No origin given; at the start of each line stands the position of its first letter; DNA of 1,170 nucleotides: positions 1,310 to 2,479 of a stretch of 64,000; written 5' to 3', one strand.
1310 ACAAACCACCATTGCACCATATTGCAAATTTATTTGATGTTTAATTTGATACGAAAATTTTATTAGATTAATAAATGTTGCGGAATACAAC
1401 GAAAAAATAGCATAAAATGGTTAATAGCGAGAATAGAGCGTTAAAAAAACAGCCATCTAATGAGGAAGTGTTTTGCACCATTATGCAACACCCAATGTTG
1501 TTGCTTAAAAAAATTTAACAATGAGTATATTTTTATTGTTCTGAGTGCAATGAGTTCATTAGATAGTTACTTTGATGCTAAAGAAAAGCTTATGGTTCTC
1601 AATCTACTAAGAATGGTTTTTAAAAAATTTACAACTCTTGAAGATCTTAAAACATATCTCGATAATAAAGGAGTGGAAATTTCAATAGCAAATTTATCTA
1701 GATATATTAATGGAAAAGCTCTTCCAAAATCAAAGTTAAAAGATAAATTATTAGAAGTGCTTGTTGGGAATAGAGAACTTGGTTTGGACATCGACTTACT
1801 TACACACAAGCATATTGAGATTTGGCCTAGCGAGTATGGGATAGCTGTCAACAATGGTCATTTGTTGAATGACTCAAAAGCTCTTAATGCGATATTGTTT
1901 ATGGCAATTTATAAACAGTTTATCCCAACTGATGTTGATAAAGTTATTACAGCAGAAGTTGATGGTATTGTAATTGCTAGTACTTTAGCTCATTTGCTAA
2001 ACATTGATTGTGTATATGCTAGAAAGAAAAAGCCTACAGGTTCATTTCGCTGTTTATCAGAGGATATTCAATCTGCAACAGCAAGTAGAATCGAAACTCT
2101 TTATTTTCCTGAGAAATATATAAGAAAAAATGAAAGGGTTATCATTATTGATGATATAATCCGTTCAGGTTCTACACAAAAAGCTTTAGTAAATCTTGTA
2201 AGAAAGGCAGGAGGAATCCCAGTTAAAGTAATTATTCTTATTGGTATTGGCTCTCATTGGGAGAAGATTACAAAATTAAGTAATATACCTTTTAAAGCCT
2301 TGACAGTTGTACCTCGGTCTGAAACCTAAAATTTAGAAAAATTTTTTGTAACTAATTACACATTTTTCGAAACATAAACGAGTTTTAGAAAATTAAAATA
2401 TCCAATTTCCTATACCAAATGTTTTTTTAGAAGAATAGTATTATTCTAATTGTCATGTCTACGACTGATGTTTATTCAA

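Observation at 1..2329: Apparent PurC-PurS fusion upstream of purQ, with a divergent PurR-like HTH-PRTase regulator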

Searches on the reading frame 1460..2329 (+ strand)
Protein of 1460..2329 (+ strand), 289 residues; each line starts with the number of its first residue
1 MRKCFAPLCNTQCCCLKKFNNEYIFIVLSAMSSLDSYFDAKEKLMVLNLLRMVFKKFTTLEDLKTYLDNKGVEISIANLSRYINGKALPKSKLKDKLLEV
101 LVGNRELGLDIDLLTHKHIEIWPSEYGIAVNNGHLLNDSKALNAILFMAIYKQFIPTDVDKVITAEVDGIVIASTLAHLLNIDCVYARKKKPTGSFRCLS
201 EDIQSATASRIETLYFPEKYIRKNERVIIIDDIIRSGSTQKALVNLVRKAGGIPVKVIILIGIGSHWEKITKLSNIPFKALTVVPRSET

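Call 3: search_protein_families(library=pfam, proteins=[window:1460-2329:+], max_evalue=0.01)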
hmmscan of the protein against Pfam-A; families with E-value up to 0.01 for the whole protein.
window:1460-2329:+ (289 aa): 3 families
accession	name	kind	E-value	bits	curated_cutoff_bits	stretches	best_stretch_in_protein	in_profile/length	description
PF00156.33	Pribosyltran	-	1.1e-08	35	26.3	1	146-272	18-135/158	Phosphoribosyl transferase domain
PF24390.1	PRTase-CE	-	0.0048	17.2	27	1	213-275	92-162/253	PRTase-CE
PF01316.27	Arg_repressor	-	0.0049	17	27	0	55-84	17-46/70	Arginine repressor, DNA binding domain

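Call 4: search_protein_families(library=ncbifam, proteins=[window:1460-2329:+], max_evalue=0.01)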
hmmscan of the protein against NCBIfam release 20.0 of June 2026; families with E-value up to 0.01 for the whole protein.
window:1460-2329:+ (289 aa): 23 families
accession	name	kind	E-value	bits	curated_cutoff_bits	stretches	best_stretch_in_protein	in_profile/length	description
NF006328.0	PRK08558.1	equivalog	1.2e-43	149.4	184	1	40-282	7-235/238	adenine phosphoribosyltransferase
NF005592.0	PRK07322.1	subfamily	1.3e-18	67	143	1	127-278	23-176/180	adenine phosphoribosyltransferase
NF006671.0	PRK09219.1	equivalog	2.8e-18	66.1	177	1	149-257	41-150/192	xanthine phosphoribosyltransferase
TIGR01744.1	XPRTase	equivalog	3.6e-17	62.6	164.45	1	149-253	41-146/191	xanthine phosphoribosyltransferase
TIGR01743.1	purR_Bsub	equivalog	2.8e-15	56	258.7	1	150-261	120-231/268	pur operon repressor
NF002636.0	PRK02304.1-5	equivalog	2.1e-13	50.2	125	1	134-265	31-158/176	adenine phosphoribosyltransferase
TIGR01090.1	apt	equivalog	4.8e-13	49.6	185.85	1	119-265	8-150/169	adenine phosphoribosyltransferase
NF040646.1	HPT_Archaea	equivalog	8e-13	48.4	200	1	153-283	48-173/184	hypoxanthine/guanine phosphoribosyltransferase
NF002634.0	PRK02304.1-3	equivalog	1.6e-12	47.5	170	1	118-262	16-156/182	adenine phosphoribosyltransferase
NF002635.0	PRK02304.1-4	subfamily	3.4e-12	46.3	146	1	141-281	38-171/188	adenine phosphoribosyltransferase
NF009211.0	PRK12560.1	equivalog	4.8e-12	46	188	1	152-261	45-151/187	adenine phosphoribosyltransferase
NF002633.0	PRK02304.1-2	equivalog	5.1e-12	45.9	224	1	118-264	9-151/172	adenine phosphoribosyltransferase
NF002632.0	PRK02304.1-1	equivalog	4.1e-11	42.9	243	1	132-258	31-153/183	adenine phosphoribosyltransferase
NF002620.0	PRK02277.1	subfamily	6.4e-10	39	115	1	128-282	55-195/201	orotate phosphoribosyltransferase-like protein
TIGR01367.1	pyrE_Therm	equivalog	1.8e-06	27.7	150.25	1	221-282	102-160/187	orotate phosphoribosyltransferase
NF045507.1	transregGfcR_Halo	equivalog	0.00012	21.7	300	1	151-262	89-191/215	transcriptional regulator GfcR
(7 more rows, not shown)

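Call 18: search_solved_structures(query=window:1550-2329:+, max_evalue=0.01, show_alignments=2)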
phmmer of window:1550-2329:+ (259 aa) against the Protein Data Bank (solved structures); distinct sequences matched with E-value up to 0.01: 26.
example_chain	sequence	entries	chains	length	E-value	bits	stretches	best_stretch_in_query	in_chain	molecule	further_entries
7f06_A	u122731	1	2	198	4e-10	42.9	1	125-247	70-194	adenine phosphopsicosyltransferase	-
5zgo_A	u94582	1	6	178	6.9e-10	42.1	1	96-248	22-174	Adenine phosphoribosyltransferase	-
6fsp_A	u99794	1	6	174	9.6e-10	41.7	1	96-247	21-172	PRPP-binding protein, adenine/guanine phosphoribosyltransferase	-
1vch_A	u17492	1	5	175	4.3e-09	39.5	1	122-231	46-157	Phosphoribosyltransferase-related protein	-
4m0k_A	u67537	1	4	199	5.3e-09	39.2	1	115-233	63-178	Adenine phosphoribosyltransferase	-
1p4a_A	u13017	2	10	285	1.2e-08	38.1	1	123-222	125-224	Pur operon repressor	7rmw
1o57_A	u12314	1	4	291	1.2e-08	38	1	123-221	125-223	PUR OPERON REPRESSOR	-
5b6h_A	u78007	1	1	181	7.8e-07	32.1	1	104-233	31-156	Adenine phosphoribosyltransferase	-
4mb6_A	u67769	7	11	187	8.4e-07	32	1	104-233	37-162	Adenine phosphoribosyltransferase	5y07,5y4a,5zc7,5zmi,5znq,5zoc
2fxv_A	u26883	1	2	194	2.6e-06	30.4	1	122-227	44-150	Xanthine phosphoribosyltransferase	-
1y0b_A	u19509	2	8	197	2.6e-06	30.4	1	122-227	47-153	Xanthine phosphoribosyltransferase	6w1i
7xi2_A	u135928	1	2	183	1.1e-05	28.4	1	102-233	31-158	Adenine phosphoribosyltransferase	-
7y94_A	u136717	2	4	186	1.1e-05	28.3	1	102-233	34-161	Adenine phosphoribosyltransferase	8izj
2dy0_A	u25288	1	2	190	1.2e-05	28.3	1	102-233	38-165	Adenine phosphoribosyltransferase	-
4lza_A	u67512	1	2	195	1.6e-05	27.8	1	104-231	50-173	Adenine phosphoribosyltransferase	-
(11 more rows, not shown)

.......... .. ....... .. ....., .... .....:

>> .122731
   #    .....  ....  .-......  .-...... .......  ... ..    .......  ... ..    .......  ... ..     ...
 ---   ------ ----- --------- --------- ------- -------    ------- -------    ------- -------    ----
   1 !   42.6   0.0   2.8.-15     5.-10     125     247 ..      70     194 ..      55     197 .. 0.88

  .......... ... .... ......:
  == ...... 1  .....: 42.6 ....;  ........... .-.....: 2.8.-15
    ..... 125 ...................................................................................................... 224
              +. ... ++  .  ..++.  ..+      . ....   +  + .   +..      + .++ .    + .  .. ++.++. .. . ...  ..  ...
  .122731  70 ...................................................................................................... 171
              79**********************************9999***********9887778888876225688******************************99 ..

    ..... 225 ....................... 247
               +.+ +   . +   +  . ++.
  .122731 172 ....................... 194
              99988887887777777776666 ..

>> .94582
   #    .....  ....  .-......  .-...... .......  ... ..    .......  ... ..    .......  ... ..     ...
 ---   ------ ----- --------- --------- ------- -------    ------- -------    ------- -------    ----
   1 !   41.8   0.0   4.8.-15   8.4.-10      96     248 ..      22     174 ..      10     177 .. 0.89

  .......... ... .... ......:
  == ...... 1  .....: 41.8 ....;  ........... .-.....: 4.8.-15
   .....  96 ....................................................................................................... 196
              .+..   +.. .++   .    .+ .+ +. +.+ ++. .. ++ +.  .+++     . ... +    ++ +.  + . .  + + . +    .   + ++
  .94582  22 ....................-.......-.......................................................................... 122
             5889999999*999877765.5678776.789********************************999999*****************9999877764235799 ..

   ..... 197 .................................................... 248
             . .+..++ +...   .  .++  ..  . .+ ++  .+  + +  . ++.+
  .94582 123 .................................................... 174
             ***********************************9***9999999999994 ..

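Call 28: find_homologous_proteins(query=window:1550-2329:+)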
Query window:1550-2329:+ (259 aa): 53 proteins with E <= 0.001 among 910 candidates.
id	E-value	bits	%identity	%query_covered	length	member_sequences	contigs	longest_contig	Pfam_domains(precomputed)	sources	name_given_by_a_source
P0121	1.0e-158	544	97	100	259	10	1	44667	PF00156.34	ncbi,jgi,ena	ncbi:MAG: phosphoribosyltransferase family protein [Candidatus Heimdallarchaeaceae archaeon]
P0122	1.7e-130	452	81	98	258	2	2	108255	PF00156.34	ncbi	ncbi:MAG: phosphoribosyltransferase family protein [Candidatus Heimdallarchaeaceae archaeon]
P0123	1.3e-120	419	92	87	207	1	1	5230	PF00156.34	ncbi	ncbi:MAG: phosphoribosyltransferase family protein, partial [Candidatus Heimdallarchaeaceae archaeon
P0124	2.7e-115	402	72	97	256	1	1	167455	PF00156.34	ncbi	-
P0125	2.7e-108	379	69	97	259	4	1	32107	PF00156.34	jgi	jgi:adenine phosphoribosyltransferase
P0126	3.8e-107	375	69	97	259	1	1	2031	PF00156.34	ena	-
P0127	1.2e-106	374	67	99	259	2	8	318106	PF00156.34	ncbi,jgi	ncbi:MAG: phosphoribosyltransferase family protein [Candidatus Heimdallarchaeaceae archaeon]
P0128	4.7e-106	372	67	99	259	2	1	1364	PF00156.34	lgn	-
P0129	3.9e-105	369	67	97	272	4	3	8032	PF00156.34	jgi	-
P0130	1.4e-104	367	66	98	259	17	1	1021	PF00156.34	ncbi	-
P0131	2.2e-104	366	69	97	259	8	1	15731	PF00156.34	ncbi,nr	ncbi:MAG: hypothetical protein H7641_11440 [Candidatus Heimdallarchaeota archaeon]|nr:hypothetical p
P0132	3.6e-104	366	65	99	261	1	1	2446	PF00156.34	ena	-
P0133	3.9e-104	366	66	98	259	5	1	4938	PF00156.34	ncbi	-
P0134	1.2e-103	364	67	97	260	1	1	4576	PF00156.34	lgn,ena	-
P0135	1.8e-103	363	64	98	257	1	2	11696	PF00156.34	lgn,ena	-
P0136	6.4e-103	362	66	98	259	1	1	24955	PF00156.34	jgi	-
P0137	7.6e-103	361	69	98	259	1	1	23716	PF00156.34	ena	-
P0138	1.2e-102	361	69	97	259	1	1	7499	PF00156.34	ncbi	-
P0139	2.7e-102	359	67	97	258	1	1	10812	PF00156.34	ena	-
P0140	3.6e-102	359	67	97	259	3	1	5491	PF00156.34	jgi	jgi:adenine phosphoribosyltransferase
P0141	6.7e-102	358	65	98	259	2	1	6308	PF00156.34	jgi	jgi:adenine phosphoribosyltransferase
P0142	3.6e-101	356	69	95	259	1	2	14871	PF00156.34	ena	-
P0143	2.4e-100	353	69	98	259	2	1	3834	PF00156.34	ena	-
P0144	2.6e-100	353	66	98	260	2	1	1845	PF00156.34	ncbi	-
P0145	4.1e-100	352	66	97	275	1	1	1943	PF00156.34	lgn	-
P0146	2.0e-99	350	68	97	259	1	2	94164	PF00156.34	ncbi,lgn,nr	ncbi:MAG: hypothetical protein GOP50_00330 [Candidatus Heimdallarchaeota archaeon]|nr:hypothetical p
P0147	8.5e-98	345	66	98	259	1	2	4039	PF00156.34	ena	-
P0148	5.9e-97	342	63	98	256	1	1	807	PF00156.34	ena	-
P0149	1.1e-95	338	67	98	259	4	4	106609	PF00156.34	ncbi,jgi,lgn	-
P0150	5.0e-95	336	66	90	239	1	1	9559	PF00156.34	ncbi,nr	ncbi:MAG: hypothetical protein KGD64_09210 [Candidatus Heimdallarchaeota archaeon]|nr:hypothetical p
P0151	3.7e-93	330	62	97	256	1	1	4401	PF00156.34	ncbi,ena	-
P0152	2.2e-91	324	64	97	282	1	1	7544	PF00156.34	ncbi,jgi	ncbi:MAG: hypothetical protein ACTSQF_10500 [Candidatus Heimdallarchaeaceae archaeon]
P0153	1.2e-90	321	59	98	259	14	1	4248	PF00156.34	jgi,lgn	jgi:adenine phosphoribosyltransferase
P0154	6.6e-89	316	59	98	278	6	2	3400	PF00156.34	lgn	-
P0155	8.3e-89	315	59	98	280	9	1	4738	PF00156.34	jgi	-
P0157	1.7e-84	301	56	97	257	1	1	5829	PF00156.34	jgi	-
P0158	4.3e-84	300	58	98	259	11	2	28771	PF00156.34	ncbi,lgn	-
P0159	6.2e-84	299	57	97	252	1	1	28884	PF00156.34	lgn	-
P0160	4.8e-83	296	56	97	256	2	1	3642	PF00156.34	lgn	-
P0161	1.1e-82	295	56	98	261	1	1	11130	PF00156.34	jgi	jgi:adenine phosphoribosyltransferase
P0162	3.2e-79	284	54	98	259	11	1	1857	PF00156.34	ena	-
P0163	3.5e-79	284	58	92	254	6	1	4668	PF00156.34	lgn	-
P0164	1.5e-73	265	53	98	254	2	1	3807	PF00156.34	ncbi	-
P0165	1.8e-71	259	50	99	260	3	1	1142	PF00156.34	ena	-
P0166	6.8e-71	257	52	98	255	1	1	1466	PF00156.34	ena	-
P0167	1.8e-68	249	48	98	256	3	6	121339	PF00156.34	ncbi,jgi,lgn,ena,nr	ncbi:MAG: Xanthine phosphoribosyltransferase [Candidatus Heimdallarchaeota archaeon AB_125]|nr:MAG: 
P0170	6.9e-60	221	43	98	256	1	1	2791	PF00156.34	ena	-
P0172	6.9e-16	77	33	78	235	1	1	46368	PF00156.34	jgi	-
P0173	3.1e-12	65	31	80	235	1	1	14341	PF00156.34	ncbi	-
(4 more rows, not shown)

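Call 33: search_protein_families(library=pfam, proteins=[P0172, P0167], max_evalue=10)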
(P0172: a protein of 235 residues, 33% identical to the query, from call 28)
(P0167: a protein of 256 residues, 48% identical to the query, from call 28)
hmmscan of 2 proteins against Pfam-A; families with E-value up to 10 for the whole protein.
P0172 (235 aa): 5 families
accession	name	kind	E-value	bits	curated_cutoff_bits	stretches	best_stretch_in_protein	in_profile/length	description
PF00156.33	Pribosyltran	-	4e-14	52.7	26.3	1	92-205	9-117/158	Phosphoribosyl transferase domain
PF01381.28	HTH_3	-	5.9e-05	23.5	23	1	21-63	7-49/55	Helix-turn-helix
PF15609.12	PRTase_2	-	0.0076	16.2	28.8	1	168-230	112-180/188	Phosphoribosyl transferase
PF14681.12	UPRTase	-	0.047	13.6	27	1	163-225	110-172/206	Uracil phosphoribosyltransferase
PF24390.1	PRTase-CE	-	0.1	12.9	27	1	142-229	76-165/253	PRTase-CE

P0167 (256 aa): 5 families
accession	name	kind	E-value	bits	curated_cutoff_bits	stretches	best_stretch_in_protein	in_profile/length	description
PF00156.33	Pribosyltran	-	6.9e-11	42.2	26.3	1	124-239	25-131/158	Phosphoribosyl transferase domain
PF14681.12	UPRTase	-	0.018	14.9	27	1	190-237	116-162/206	Uracil phosphoribosyltransferase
PF15609.12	PRTase_2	-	0.028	14.4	28.8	1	188-232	112-157/188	Phosphoribosyl transferase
PF24390.1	PRTase-CE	-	0.14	12.4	27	1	186-246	103-157/253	PRTase-CE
PF09861.14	Lar_N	-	0.14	11.8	23.3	1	172-243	32-106/204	Lactate racemase N-terminal domain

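Call 39: predict_structure(alignment_id=A3)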
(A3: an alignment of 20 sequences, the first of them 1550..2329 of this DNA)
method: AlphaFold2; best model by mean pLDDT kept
length: 259 residues; sequences in the alignment: 20
mean_pLDDT: 92.3   pTM: 0.89
mean pLDDT of the five models: 92.3, 91.7, 91.6, 91.4, 90.8
residues with pLDDT >= 90: 213; 70-90: 33; 50-70: 11; < 50: 2
segments of 3 or more residues with pLDDT < 50: none
pLDDT, mean of each block of 10 residues (from residue 1): 78 97 96 98 97 96 97 96 96 87 94 98 96 90 97 93 78 73 90 97 93 97 98 94 95 77
secondary structure, 60 per line:
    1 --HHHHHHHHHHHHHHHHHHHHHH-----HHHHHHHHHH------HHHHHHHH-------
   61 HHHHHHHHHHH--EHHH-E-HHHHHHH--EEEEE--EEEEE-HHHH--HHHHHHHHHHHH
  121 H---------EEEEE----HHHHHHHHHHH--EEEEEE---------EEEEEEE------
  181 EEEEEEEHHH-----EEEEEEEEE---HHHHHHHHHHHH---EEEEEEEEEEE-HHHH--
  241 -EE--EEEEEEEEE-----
elements in order: H3-24 H30-39 H46-53 H61-71 H81-87 E90-94 E97-101 H103-106 H109-121 E131-135 H140-150 E153-158 E168-174 E181-187 E196-204 H208-219 E223-233 H235-238 E246-254

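Call 42: fold_search(model_id=the predicted structure, library=pdb)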
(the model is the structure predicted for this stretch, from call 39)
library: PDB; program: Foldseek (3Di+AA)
matches with E <= 10: 1310; with E <= 0.001: 370
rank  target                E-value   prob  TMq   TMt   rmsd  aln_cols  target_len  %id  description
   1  2dy0_B                2.8e-13  1.00  0.58  0.80   3.2       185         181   20  Crystal structure of project JW0458 from Escherichia coli (released 2007-03-04)
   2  5y07_B                4.6e-13  1.00  0.58  0.83   2.8       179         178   21  Crystal structure of adenine phosphoribosyltransferase from Yersinia pseudotuberculosis with PRPP. (released 2018-08-01)
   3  2dy0_A                4.6e-13  1.00  0.57  0.80   3.2       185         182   20  Crystal structure of project JW0458 from Escherichia coli (released 2007-03-04)
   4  1zn7_A                5.1e-13  1.00  0.59  0.84   2.7       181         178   18  Human Adenine Phosphoribosyltransferase Complexed with PRPP, ADE and R5P (released 2006-04-25)
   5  4x45_A                9.9e-13  1.00  0.59  0.83   2.7       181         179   18  Crystal Structure of F173G Mutant of Human APRT (released 2015-12-02)
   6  6fci_B                9.9e-13  1.00  0.59  0.84   2.8       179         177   18  Crystal Structure of Human APRT wild type in complex with Adenine, PRPP and Mg2+ (released 2018-08-15)
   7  6fd4_B                1.1e-12  1.00  0.58  0.83   2.8       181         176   19  Crystal Structure of Human APRT-Tyr105Phe variant in complex with Adenine, PRPP and Mg2+, 14 hours post crystallizatio (released 2018-08-15)
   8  5b6h                  1.2e-12  1.00  0.58  0.82   3.1       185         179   20  Crystal structure of an APRT from Yersinia pseudotuberculosis in complex with AMP. (released 2017-05-31)
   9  5y4a_A                1.3e-12  1.00  0.60  0.84   2.8       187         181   21  Cadmium directed assembly of adenine phosphoribosyltransferase from Yersinia pseudotuberculosis. (released 2018-08-08)
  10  5zoc                  1.3e-12  1.00  0.57  0.81   3.1       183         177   20  Crystal structure of APRT from Y. pseudotuberculosis with bound adenine (C2 space group). (released 2019-04-17)
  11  6fd4_A                1.6e-12  1.00  0.59  0.84   2.6       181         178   19  Crystal Structure of Human APRT-Tyr105Phe variant in complex with Adenine, PRPP and Mg2+, 14 hours post crystallizatio (released 2018-08-15)
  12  6fcl_B                2.0e-12  1.00  0.55  0.80   3.4       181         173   19  Crystal Structure of Human APRT wild type in complex with AMP (released 2018-08-15)
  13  4x44                  2.4e-12  1.00  0.55  0.79   3.6       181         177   19  Crystal Structure of Mutant R89Q of human Adenine phosphoribosyltransferase (released 2015-12-02)
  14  5zc7_A                2.6e-12  1.00  0.60  0.83   2.9       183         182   21  Crystal structure of APRT from Y. pseudotuberculosis with bound adenine (P63 space group). (released 2019-02-20)
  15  1ore                  2.6e-12  1.00  0.58  0.82   2.8       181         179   19  Human Adenine Phosphoribosyltransferase (released 2004-03-30)
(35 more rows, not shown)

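Call 43: find_related_loci(query=A3, collection=metagenome_contigs, flank=6000)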
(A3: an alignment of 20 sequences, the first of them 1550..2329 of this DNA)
Query A3 (259 aa) in metagenome_contigs; peptide patterns used: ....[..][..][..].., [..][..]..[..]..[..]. (x = any residue, [..] = any of these).
600 stretches matched a pattern (row limit reached: there are more); 126 encode a relative of the query (tblastn E <= 1e-3); the best 80 are kept; 80 distinct loci.
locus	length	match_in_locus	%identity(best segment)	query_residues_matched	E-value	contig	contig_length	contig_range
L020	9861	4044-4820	97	1-259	1e-168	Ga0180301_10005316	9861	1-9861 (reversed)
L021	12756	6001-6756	67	5-257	1e-103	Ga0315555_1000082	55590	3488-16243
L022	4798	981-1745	59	1-254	7e-97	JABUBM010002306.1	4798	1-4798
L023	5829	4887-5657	55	1-254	2e-92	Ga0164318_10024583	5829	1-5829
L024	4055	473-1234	48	1-253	1e-74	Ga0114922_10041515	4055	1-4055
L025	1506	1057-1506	63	1-149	2e-53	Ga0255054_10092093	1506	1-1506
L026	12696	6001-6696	34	3-247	3e-32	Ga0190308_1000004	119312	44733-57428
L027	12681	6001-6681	35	11-251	3e-30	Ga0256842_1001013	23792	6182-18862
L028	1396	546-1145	36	44-251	1e-30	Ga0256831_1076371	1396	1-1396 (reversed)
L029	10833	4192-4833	34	25-251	6e-30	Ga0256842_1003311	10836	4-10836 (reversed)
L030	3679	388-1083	32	3-247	8e-30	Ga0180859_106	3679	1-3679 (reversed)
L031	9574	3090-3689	35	44-251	2e-29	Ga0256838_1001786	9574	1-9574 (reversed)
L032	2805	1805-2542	32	1-258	1e-28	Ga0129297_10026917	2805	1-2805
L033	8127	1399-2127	33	1-255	1e-28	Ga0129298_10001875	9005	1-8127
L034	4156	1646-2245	34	44-251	8e-29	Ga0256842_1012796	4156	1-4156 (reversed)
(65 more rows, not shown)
